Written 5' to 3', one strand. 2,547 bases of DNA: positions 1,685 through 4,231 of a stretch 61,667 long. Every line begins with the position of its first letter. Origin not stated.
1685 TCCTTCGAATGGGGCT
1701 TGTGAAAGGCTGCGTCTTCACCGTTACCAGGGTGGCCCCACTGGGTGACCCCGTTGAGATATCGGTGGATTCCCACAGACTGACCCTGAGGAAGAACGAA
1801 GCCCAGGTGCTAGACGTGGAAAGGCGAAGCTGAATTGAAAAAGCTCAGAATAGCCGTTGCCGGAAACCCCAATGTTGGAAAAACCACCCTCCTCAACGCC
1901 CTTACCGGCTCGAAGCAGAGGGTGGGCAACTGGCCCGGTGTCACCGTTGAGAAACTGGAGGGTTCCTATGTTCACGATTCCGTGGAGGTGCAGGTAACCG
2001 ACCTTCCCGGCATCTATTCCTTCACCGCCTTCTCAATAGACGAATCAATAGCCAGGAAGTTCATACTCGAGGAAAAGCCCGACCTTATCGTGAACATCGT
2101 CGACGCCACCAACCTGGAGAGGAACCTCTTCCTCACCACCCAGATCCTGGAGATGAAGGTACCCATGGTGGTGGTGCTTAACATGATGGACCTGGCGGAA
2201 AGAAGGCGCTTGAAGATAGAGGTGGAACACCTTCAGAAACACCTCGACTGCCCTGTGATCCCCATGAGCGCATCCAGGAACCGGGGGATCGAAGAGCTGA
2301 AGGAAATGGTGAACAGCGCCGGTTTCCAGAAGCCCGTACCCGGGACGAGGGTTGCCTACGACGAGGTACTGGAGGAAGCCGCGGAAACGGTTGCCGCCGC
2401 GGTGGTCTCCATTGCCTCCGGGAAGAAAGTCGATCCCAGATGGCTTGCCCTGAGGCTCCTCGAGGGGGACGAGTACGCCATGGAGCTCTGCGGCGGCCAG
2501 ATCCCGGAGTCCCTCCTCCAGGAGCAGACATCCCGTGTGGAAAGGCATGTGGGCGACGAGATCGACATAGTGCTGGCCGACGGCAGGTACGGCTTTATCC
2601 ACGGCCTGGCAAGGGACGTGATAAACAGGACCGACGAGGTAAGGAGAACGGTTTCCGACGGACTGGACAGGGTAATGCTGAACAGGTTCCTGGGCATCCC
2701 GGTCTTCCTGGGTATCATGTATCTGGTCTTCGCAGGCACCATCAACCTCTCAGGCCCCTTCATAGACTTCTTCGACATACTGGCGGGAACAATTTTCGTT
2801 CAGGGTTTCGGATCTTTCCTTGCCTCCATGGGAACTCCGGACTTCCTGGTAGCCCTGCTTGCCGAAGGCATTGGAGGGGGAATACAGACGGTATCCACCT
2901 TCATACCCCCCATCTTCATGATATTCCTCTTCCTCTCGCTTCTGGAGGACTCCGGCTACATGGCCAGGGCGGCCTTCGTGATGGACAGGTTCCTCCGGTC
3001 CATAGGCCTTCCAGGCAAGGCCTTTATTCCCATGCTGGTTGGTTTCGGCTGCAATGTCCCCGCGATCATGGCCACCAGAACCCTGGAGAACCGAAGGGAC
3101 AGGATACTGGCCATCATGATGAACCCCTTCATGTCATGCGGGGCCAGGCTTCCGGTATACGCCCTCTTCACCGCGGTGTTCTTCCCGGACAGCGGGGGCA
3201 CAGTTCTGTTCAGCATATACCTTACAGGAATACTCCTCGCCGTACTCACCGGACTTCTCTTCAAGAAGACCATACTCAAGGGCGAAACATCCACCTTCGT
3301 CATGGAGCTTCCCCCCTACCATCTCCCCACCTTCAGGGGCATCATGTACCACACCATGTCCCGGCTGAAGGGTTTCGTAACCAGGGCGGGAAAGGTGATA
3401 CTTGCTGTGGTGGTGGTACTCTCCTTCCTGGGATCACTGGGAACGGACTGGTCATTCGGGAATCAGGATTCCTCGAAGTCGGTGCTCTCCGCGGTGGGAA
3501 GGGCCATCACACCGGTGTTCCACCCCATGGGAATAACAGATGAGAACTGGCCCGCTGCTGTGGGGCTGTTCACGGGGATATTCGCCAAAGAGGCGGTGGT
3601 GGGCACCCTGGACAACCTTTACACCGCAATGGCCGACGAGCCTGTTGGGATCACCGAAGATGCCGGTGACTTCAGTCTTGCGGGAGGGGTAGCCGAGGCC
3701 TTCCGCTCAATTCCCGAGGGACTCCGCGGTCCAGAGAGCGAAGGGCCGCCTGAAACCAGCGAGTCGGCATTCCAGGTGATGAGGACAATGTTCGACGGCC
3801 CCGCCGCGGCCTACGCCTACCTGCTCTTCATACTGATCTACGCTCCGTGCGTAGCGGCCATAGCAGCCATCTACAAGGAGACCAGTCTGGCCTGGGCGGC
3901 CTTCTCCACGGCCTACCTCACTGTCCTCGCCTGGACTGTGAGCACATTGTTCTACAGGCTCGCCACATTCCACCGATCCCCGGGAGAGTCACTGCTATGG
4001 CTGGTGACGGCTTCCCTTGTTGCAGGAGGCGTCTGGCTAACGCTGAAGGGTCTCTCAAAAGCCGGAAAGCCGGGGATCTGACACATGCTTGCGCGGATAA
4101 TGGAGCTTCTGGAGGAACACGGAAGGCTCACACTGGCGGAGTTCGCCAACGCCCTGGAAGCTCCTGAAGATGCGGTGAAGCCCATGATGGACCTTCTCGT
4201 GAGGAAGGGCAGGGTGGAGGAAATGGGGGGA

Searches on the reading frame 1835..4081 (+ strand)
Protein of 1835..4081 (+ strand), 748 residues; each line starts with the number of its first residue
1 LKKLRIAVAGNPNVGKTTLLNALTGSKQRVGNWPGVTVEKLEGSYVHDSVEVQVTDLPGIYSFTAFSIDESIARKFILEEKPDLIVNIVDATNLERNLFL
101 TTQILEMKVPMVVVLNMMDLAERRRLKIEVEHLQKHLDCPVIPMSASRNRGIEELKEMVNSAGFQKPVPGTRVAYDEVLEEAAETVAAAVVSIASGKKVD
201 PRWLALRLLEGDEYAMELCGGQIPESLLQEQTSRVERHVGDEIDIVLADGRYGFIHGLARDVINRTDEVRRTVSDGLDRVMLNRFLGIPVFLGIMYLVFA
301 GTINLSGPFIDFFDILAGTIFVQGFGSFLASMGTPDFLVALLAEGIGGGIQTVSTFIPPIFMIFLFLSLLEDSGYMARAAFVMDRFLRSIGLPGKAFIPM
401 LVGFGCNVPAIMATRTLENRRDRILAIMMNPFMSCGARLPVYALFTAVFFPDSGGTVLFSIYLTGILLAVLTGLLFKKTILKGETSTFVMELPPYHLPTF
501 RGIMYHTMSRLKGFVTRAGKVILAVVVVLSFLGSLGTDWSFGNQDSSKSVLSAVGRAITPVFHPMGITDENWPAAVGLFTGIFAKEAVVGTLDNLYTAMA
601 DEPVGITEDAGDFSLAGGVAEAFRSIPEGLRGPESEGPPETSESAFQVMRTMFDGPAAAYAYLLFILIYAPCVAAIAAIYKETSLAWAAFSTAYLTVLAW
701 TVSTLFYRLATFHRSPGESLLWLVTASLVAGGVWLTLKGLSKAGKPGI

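Call 23: search_protein_families(library=ncbifam, proteins=[window:1835-4081:+], max_evalue=1e-8)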
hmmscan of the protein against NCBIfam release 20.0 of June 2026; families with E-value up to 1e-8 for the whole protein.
window:1835-4081:+ (748 aa): 16 families
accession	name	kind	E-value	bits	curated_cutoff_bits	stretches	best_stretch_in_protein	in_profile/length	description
NF007105.0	PRK09554.1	equivalog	3.1e-236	786.2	683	1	1-738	1-743/772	Fe(2+) transporter permease subunit FeoB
TIGR00437.1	feoB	equivalog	1.6e-194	648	315.65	1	10-682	1-594/594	ferrous iron transport protein B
TIGR00231.1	small_GTP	domain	3.4e-17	62.7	42.5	1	1-160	1-163/164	GTP-binding protein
TIGR03594.1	GTPase_EngA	equivalog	3.4e-17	62.6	306.7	1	3-166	175-349/432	ribosome biogenesis GTPase Der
NF000908.1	PRK00089.1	equivalog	6.8e-17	61.7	237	1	5-162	5-166/291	GTPase Era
TIGR00436.1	era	equivalog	2.9e-15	56.3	116.25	1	5-160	2-160/270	GTPase Era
TIGR00450.1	mnmE_trmE_thdF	equivalog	2.5e-13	49.9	252.6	1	3-133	209-338/446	tRNA uridine-5-carboxymethylaminomethyl(34) synthesis GTPase MnmE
TIGR03918.1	GTP_HydF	equivalog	1.2e-12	47.4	325.55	1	3-162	7-166/392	[FeFe] hydrogenase H-cluster maturation GTPase HydF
NF003661.0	PRK05291.1-3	equivalog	3.1e-12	46.6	380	1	4-186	217-399/448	tRNA uridine-5-carboxymethylaminomethyl(34) synthesis GTPase MnmE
TIGR03596.1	GTPase_YlqF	equivalog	3.2e-12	46.4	208.2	0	2-61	117-174/276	ribosome biogenesis GTPase YlqF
NF003255.0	PRK04213.1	equivalog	1.9e-11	43.7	164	1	3-60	9-62/204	GTP-binding protein EngB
TIGR02729.1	Obg_CgtA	equivalog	2.8e-10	39.8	280.25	1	6-160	160-325/329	Obg family GTPase CgtA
NF008956.1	PRK12299.1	equivalog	7.6e-10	38.3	300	1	7-160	162-322/327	GTPase ObgE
TIGR03598.1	GTPase_YsxC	equivalog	7.7e-10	38.8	124.45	1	3-159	18-185/186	ribosome biogenesis GTP-binding protein YihA/YsxC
NF007171.0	PRK09602.1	subfamily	1.3e-09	37.4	387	0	4-47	3-47/397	YchF-related putative GTPase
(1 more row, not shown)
